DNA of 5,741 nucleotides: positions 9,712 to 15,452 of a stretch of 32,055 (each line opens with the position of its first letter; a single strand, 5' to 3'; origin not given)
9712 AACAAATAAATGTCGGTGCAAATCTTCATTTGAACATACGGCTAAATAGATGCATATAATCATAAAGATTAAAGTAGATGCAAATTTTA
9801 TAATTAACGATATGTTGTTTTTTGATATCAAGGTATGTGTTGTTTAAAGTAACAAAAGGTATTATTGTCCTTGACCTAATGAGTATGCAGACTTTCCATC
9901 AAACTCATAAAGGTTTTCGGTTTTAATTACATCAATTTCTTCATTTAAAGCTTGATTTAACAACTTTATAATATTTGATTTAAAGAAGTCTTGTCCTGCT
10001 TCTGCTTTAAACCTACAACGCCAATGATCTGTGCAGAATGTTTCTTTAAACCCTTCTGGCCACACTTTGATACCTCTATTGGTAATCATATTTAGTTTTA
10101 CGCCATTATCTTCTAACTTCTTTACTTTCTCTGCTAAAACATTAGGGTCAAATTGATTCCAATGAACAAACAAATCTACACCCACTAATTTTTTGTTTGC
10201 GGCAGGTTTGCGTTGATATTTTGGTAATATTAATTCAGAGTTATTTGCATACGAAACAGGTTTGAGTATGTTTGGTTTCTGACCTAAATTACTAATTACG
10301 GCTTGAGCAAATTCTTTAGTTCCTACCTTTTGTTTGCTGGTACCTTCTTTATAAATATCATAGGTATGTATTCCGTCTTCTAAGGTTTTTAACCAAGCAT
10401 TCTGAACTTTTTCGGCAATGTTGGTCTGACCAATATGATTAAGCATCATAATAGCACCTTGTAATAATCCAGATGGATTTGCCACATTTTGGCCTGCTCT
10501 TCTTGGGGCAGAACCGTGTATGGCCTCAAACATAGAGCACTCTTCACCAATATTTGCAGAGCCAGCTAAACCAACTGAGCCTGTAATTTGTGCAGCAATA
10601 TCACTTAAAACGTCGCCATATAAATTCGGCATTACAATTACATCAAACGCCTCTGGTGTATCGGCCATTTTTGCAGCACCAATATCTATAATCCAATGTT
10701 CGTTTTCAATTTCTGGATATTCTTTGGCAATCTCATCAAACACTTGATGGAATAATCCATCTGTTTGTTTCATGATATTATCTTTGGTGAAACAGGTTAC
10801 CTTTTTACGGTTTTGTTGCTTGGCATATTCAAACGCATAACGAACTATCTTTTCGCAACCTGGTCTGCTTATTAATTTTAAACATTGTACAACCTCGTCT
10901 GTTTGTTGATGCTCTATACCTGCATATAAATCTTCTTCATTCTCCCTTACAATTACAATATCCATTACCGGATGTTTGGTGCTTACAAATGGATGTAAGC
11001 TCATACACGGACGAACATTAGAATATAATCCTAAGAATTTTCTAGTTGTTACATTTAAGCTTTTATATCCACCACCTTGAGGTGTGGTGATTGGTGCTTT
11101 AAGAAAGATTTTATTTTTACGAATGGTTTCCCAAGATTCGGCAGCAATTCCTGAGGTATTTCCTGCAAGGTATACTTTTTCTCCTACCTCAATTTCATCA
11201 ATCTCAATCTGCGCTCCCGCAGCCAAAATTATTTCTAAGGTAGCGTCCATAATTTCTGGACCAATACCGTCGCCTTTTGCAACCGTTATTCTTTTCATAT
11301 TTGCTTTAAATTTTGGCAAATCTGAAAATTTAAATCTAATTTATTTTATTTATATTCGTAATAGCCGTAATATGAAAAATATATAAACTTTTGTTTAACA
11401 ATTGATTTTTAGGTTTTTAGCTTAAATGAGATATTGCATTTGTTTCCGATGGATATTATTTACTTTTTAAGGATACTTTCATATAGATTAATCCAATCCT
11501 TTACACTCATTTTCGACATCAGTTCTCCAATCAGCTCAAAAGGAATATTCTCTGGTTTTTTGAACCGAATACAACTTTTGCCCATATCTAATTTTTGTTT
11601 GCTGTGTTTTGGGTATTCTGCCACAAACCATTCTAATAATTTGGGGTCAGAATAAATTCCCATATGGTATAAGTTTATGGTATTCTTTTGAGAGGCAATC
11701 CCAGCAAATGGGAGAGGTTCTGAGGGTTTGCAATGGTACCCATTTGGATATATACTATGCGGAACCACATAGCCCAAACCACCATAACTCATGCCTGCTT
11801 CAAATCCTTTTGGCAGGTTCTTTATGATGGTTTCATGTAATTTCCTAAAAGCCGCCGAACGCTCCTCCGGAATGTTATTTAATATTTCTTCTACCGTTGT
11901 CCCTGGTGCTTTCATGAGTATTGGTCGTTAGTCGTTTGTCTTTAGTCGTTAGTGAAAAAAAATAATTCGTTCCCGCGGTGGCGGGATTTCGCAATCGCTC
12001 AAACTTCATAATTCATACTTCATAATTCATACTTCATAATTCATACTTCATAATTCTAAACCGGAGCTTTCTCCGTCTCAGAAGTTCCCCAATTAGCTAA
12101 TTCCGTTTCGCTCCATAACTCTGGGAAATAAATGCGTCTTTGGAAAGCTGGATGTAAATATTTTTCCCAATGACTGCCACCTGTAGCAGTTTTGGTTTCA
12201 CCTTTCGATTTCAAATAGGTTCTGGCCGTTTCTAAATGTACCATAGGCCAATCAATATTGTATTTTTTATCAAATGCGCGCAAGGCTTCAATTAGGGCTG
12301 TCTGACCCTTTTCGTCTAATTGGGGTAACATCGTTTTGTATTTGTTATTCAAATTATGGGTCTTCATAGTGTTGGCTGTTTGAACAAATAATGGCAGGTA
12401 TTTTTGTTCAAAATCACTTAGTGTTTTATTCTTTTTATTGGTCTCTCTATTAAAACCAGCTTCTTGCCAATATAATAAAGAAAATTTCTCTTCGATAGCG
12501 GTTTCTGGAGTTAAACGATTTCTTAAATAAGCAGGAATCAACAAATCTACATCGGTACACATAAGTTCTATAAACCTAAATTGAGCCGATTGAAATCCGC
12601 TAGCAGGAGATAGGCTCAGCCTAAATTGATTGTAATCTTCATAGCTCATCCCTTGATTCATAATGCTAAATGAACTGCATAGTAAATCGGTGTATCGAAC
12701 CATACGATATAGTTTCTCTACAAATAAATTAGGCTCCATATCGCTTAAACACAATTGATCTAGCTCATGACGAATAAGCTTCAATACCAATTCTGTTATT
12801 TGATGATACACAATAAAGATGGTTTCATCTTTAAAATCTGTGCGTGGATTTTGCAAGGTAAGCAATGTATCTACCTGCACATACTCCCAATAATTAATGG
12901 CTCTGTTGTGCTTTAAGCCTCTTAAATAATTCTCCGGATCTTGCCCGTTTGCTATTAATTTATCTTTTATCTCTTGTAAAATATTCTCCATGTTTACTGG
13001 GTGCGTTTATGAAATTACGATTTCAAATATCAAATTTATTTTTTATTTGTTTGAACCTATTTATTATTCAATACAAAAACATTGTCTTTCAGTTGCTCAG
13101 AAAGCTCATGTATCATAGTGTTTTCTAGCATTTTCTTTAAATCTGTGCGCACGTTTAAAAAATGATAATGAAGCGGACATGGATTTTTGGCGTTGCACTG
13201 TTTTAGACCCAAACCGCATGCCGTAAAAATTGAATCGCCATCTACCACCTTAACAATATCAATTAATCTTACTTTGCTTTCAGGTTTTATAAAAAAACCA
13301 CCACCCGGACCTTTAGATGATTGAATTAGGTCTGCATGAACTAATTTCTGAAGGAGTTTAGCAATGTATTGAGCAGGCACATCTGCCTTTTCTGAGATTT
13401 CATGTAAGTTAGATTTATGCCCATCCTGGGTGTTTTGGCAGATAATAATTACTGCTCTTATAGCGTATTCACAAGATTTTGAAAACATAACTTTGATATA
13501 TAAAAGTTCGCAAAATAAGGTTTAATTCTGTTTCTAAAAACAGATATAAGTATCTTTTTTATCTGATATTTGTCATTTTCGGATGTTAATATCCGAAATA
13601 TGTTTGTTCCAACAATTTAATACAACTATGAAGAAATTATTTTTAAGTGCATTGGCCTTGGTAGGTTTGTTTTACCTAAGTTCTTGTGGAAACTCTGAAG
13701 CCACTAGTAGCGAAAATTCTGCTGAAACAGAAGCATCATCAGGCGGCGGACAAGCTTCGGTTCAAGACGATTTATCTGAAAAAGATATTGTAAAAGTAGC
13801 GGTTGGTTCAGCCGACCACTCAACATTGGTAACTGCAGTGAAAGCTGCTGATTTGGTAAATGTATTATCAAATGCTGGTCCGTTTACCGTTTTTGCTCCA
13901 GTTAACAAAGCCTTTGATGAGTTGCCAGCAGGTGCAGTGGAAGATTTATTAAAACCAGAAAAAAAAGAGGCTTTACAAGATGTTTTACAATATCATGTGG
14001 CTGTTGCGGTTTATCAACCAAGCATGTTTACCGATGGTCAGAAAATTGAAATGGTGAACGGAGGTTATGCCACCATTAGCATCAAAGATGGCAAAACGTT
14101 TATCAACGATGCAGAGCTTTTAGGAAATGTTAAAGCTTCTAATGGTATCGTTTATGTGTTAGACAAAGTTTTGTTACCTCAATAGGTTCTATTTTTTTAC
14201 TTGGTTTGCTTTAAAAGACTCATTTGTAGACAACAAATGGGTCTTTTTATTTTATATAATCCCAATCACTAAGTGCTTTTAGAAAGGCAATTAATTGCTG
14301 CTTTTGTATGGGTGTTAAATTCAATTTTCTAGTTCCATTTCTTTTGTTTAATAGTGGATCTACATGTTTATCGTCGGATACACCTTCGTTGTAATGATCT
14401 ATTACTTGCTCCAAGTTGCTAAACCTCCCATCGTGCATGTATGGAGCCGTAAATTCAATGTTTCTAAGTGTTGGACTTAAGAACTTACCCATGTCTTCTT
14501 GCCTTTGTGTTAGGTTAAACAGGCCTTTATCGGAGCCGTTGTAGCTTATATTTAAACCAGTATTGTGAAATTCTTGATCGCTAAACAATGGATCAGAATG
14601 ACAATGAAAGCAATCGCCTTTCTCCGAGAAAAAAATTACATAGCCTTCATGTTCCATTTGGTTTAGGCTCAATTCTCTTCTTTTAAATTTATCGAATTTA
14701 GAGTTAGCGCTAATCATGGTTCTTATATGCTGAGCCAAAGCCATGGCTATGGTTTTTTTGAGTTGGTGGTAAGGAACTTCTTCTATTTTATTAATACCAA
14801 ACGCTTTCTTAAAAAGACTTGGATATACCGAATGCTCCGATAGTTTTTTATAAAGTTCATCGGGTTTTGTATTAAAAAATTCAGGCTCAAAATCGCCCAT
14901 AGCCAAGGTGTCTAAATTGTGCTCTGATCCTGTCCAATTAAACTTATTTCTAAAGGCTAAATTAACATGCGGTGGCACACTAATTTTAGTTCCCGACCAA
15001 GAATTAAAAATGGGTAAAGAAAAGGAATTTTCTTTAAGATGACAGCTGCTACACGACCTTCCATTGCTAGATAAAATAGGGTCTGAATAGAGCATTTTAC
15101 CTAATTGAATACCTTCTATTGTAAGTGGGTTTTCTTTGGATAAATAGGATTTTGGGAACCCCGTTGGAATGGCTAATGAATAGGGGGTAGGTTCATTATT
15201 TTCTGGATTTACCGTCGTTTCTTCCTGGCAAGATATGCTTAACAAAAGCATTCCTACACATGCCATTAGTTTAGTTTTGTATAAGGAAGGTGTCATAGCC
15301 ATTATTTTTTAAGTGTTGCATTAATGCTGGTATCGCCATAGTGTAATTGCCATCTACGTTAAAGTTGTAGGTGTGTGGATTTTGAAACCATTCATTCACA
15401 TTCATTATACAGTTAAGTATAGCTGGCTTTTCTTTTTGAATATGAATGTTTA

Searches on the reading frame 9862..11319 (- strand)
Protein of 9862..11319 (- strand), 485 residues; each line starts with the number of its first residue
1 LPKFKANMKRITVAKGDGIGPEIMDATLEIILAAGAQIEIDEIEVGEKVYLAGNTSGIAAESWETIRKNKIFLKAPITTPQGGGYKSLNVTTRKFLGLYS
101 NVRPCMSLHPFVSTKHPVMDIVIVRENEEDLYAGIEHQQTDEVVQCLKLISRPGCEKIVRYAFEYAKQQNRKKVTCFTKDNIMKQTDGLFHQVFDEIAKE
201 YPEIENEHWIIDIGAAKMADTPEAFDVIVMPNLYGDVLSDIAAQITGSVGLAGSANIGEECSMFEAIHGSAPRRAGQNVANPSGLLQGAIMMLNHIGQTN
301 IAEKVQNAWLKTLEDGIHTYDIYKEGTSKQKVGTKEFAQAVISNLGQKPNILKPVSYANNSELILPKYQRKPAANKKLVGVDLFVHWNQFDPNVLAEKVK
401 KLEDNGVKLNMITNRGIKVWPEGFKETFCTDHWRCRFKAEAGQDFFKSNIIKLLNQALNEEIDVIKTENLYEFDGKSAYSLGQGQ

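Call 8: search_protein_families(library=pfam, proteins=[window:9862-11319:-])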
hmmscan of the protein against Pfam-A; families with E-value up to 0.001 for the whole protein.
window:9862-11319:- (485 aa): 2 families
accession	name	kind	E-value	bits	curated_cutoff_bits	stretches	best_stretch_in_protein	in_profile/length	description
PF00180.25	Iso_dh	-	9.7e-95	318.2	27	1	11-341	2-348/348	Isocitrate/isopropylmalate dehydrogenase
PF18324.6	Isocitrate_DH_C_bact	-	3.3e-47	159.5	25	1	376-485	1-110/110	Bacterial isocitrate dehydrogenase, C-terminal domain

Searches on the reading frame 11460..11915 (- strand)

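Call 8: search_protein_families(library=pfam, proteins=[window:11460-11915:-])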
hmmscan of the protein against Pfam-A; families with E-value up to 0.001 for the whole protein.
window:11460-11915:- (151 aa): 1 family
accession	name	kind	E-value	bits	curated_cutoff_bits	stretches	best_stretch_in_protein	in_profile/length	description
PF08818.16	DUF1801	-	6.5e-15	55.7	27.2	1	20-135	2-83/85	Domain of unknown function (DU1801)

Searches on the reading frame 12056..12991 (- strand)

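Call 8: search_protein_families(library=pfam, proteins=[window:12056-12991:-])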
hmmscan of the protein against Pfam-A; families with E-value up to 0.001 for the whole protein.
window:12056-12991:- (311 aa): 1 family
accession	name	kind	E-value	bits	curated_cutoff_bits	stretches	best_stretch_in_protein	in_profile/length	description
PF03301.18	Trp_dioxygenase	-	1.2e-25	91.1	34.9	1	30-144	12-138/346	Tryptophan 2,3-dioxygenase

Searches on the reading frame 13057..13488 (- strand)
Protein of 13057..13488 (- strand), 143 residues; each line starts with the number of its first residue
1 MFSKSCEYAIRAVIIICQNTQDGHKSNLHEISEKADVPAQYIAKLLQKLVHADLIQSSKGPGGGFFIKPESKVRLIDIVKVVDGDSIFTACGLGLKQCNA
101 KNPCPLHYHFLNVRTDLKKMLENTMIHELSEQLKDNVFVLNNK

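Call 8: search_protein_families(library=pfam, proteins=[window:13057-13488:-])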
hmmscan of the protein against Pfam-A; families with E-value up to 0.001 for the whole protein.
window:13057-13488:- (143 aa): 2 families
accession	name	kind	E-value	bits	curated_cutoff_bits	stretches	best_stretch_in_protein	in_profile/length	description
PF02082.26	Rrf2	-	6.7e-24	85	30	1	3-131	2-131/132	Iron-dependent Transcriptional regulator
PF01978.25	TrmB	-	0.00086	19.5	25.6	0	26-61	23-58/68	Sugar-specific transcriptional regulator TrmB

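Call 9: search_protein_families(library=ncbifam, proteins=[window:13057-13488:-])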
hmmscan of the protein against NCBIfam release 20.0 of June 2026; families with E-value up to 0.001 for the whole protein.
window:13057-13488:- (143 aa): 7 families
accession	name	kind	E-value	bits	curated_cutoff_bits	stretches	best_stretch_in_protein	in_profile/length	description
TIGR00738.1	rrf2_super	superfamily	2.6e-25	88.8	73.3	1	1-129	2-130/132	Rrf2 family transcriptional regulator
TIGR02010.1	IscR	equivalog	7.1e-18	64.7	207.55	1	6-132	7-132/135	Fe-S cluster assembly transcriptional regulator IscR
TIGR02944.1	suf_reg_Xantho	equivalog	2.5e-14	53.8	110.65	1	3-128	5-129/130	SUF system Fe-S cluster assembly regulator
NF008110.0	PRK10857.1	equivalog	2.5e-12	46.8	275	1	6-131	7-131/164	Fe-S cluster assembly transcriptional regulator IscR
NF008886.0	PRK11920.1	equivalog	3.1e-11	43.2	193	1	3-121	4-115/153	iron-responsive transcriptional regulator RirA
NF047409.1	Cys_reg_CymR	equivalog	1.2e-08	35.1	195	1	6-135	7-129/139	cysteine metabolism transcriptional regulator CymR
NF008240.0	PRK11014.1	equivalog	2.4e-07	30.9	182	1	6-134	7-132/141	nitric oxide-sensing transcriptional repressor NsrR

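Call 10: find_related_loci(query=window:13057-13488:-, collection=genome_contigs, flank=10000)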
Query window:13057-13488:- (143 aa) in genome_contigs; peptide patterns used: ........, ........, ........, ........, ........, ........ (x = any residue, [..] = any of these).
599 stretches matched a pattern (row limit reached: there are more); 448 encode a relative of the query (tblastn E <= 1e-3); the best 80 are kept; 80 distinct loci.
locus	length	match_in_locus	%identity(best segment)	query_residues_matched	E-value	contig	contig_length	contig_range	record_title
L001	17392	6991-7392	66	1-133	2e-58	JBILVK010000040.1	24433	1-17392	MAG: Bacteroidia bacterium isolate ME2018-08-14_3300043803_group8_bin7 Rohwer_bin1044_scaffold_2114_c1, whole genome sho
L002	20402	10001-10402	66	1-133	5e-57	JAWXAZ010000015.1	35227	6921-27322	MAG: bacterium isolate MP5IB2.37 k99_197003, whole genome shotgun sequence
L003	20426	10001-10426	60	1-141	4e-56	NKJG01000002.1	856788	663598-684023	MAG: Bacteroidetes bacterium B1(2017) isolate B1 NODE_11, whole genome shotgun sequence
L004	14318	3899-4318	59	1-139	9e-56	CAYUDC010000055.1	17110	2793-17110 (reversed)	MAG TPA_asm: uncultured Chitinophaga sp. isolate SRP278252_co3_613 genome assembly, contig: NODE_5989_length_17110_cov_8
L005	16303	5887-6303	58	1-138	6e-51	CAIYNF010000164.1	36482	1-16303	MAG: uncultured Bacteroidetes bacterium isolate Ja_bin-4299 genome assembly, contig: bin-4299:164/209, whole genome shot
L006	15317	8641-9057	58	1-138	3e-50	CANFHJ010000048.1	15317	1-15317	MAG: Bacteroidetes bacterium isolate Jr-11may16-3 genome assembly, contig: Jr-11may16-C6782, whole genome shotgun sequen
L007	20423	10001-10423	52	1-140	2e-46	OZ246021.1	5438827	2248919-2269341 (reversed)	MAG: Aquimarina sp. isolate c4cd8b9f-ba8a-4b32-a42c-d18b96ba530b genome assembly, chromosome: 1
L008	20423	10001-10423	52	1-140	6e-46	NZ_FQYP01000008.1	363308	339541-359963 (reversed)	Aquimarina spongiae strain DSM 22623, whole genome shotgun sequence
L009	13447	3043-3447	54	1-134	8e-46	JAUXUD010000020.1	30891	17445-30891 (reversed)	MAG: Bacteroidota bacterium isolate C13_metabat.bin.6 C13_k141_58668, whole genome shotgun sequence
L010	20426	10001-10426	52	1-140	1e-45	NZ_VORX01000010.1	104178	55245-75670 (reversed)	Gelidibacter salicanalis strain IC162 NODE_10_length_104178_cov_156.577, whole genome shotgun sequence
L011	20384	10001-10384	55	1-126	2e-45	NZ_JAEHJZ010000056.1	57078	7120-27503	Gelidibacter salicanalis strain PAMC21136 21136_contig_57, whole genome shotgun sequence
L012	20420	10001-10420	50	1-138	6e-45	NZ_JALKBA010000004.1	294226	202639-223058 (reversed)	Cellulophaga sp. F20128 scaffold_4_length294227, whole genome shotgun sequence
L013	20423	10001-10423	49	1-140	6e-45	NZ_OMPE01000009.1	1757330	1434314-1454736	Aquimarina sp. AU474 isolate Aquimarina sp. AU474, whole genome shotgun sequence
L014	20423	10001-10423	50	1-140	6e-45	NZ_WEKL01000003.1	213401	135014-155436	Aquimarina litoralis strain CCMR20 scaffold_2, whole genome shotgun sequence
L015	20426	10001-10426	51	1-140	6e-45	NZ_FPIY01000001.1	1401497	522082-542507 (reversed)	Cellulophaga fucicola strain DSM 24786, whole genome shotgun sequence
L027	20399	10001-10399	50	1-133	5e-44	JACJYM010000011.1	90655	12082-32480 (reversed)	MAG: Lewinellaceae bacterium isolate HK-STAS-BACT-38 HK-STAS-BACT-38_11, whole genome shotgun sequence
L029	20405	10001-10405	53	1-133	7e-44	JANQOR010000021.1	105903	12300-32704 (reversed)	MAG: Cyclobacteriaceae bacterium isolate IP29b_bin.14 k99_2076129, whole genome shotgun sequence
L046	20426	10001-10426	48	1-140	1e-42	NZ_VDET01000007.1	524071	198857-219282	Flavicella sediminum strain ALS 84 1K03480_S41_L002_R1_001_(paired)_contig_7, whole genome shotgun sequence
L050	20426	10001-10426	46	1-140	2e-42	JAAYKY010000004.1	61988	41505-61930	MAG: Flavobacteriaceae bacterium isolate AS10tlH2TH_93 5578_AS10, whole genome shotgun sequence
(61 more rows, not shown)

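Call 50: search_solved_structures(query=window:13057-13488:-, max_evalue=0.001, show_alignments=2)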
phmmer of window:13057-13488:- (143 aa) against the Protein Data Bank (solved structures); distinct sequences matched with E-value up to 0.001: 10.
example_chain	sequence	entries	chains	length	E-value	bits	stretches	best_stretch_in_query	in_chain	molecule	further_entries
6y45_A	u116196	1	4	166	1.2e-07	35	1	7-91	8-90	Rrf2 family transcriptional regulator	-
4hf2_A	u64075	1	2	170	1.4e-07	34.8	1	6-97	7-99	HTH-type transcriptional regulator IscR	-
4hf0_A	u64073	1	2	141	4.8e-07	33.1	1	6-96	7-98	HTH-type transcriptional regulator IscR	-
6hsd_A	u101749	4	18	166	7.1e-07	32.5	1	6-91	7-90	Rrf2 family transcriptional regulator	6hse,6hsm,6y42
4hf1_A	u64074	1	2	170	7.3e-07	32.5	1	6-97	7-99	HTH-type transcriptional regulator IscR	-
4chu_A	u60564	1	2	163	7.6e-07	32.4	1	6-99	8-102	HTH-TYPE TRANSCRIPTIONAL REGULATOR ISCR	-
7zpn_A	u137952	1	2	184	1.1e-06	31.9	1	8-94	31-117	HTH-type transcriptional regulator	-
4cic_A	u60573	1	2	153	0.00012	25.2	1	6-85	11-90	TRANSCRIPTIONAL REGULATOR, BADM/RRF2 FAMILY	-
5n07_A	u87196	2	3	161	0.00014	25.1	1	4-107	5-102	HTH-type transcriptional repressor NsrR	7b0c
3t8r_A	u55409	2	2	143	0.00059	23.1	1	8-132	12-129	Staphylococcus aureus CymR | Staphylococcus aureus CymR (oxidized form)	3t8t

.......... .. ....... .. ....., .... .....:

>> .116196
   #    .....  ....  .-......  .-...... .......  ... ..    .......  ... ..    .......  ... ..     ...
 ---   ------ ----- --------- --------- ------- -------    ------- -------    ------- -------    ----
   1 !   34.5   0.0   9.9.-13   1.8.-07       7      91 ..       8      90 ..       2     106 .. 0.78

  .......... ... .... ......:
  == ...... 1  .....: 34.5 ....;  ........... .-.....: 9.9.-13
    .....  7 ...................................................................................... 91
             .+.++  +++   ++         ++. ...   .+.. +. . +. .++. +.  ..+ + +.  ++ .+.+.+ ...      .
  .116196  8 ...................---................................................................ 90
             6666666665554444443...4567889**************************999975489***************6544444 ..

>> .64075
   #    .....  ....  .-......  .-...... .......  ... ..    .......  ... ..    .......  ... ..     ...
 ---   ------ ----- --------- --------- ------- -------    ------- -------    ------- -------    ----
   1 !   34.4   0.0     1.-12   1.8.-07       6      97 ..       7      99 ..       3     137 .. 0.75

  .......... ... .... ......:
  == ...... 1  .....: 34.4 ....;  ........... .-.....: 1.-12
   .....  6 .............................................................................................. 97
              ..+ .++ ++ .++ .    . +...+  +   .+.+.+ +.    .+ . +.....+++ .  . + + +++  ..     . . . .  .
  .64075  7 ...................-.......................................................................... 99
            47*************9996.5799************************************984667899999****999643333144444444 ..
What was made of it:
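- On NsrR (NO-sensing Rrf2 repressor): The PDB ranking is RsrR/IscR ahead of NsrR (call 50).
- The closest solved relatives are RsrR and IscR (E about 1e-7), not NsrR (1e-4) (call 50).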

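Call 55: search_protein_families(library=pfam, proteins=[L007:10477-10938:+, L010:10503-10841:+, L027:10493-10897:+, L050:10448-10846:+, L029:10490-10843:+, L046:10492-10842:+], max_evalue=0.01)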
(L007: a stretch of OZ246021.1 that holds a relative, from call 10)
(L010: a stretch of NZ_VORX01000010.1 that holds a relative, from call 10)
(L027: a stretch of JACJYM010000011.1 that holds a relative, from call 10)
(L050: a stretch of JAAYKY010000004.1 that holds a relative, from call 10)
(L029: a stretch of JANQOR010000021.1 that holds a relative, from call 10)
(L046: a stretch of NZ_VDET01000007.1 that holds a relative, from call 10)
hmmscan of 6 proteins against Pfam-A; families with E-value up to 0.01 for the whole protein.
L007:10477-10938:+ (153 aa): 0 families

L010:10503-10841:+ (112 aa): 2 families
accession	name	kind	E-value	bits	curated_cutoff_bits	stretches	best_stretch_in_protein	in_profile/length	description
PF07883.17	Cupin_2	-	8.9e-07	29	27.2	1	35-92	5-62/70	Cupin domain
PF02311.25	AraC_binding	-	0.0049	17.1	21.1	1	38-87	13-62/135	AraC-like ligand binding domain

L027:10493-10897:+ (134 aa): 1 family
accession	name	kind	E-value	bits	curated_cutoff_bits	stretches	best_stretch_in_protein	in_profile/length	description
PF01152.27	Bac_globin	-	6.5e-05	23.5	21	1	15-110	11-110/121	Bacterial-like globin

L050:10448-10846:+ (132 aa): 1 family
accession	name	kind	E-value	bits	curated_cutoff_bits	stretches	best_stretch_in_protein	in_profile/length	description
PF01152.27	Bac_globin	-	3e-08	34.3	21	1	12-96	11-99/121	Bacterial-like globin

L029:10490-10843:+ (117 aa): 0 families

L046:10492-10842:+ (116 aa): 1 family
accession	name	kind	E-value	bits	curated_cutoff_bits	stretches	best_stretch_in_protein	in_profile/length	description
PF00111.32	Fer2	-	1.1e-05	25.6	21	1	52-101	34-76/77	2Fe-2S iron-sulfur cluster binding domain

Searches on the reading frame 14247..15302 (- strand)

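Call 8: search_protein_families(library=pfam, proteins=[window:14247-15302:-])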
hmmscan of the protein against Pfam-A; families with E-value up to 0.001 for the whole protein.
window:14247-15302:- (351 aa): 1 family
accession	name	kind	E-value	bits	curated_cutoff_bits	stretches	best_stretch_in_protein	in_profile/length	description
PF03150.19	CCP_MauG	-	1.5e-30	107.2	25.6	1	63-209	2-146/149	Di-haem cytochrome c peroxidase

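Call 9: search_protein_families(library=ncbifam, proteins=[window:14247-15302:-])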
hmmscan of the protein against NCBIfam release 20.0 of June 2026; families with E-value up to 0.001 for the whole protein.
window:14247-15302:- (351 aa): 4 families
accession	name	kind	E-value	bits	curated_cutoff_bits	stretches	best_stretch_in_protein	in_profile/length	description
TIGR04039.1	MXAN_0977_Heme2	hypoth_equivalog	5.8e-57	193.3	362.85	1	55-350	2-327/336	MbnH family di-heme enzyme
TIGR03791.1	TTQ_mauG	equivalog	1.3e-34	119.8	443.85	1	60-345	1-279/291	tryptophan tryptophylquinone biosynthesis enzyme MauG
TIGR03981.2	SAM_quin_mod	hypoth_equivalog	4.4e-28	98.3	340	1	183-308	230-362/411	His-Xaa-Ser system-associated MauG-like protein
NF052341.1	hydrazine_gamma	equivalog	8.5e-06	24.9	625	0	273-313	280-318/339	hydrazine synthase subunit gamma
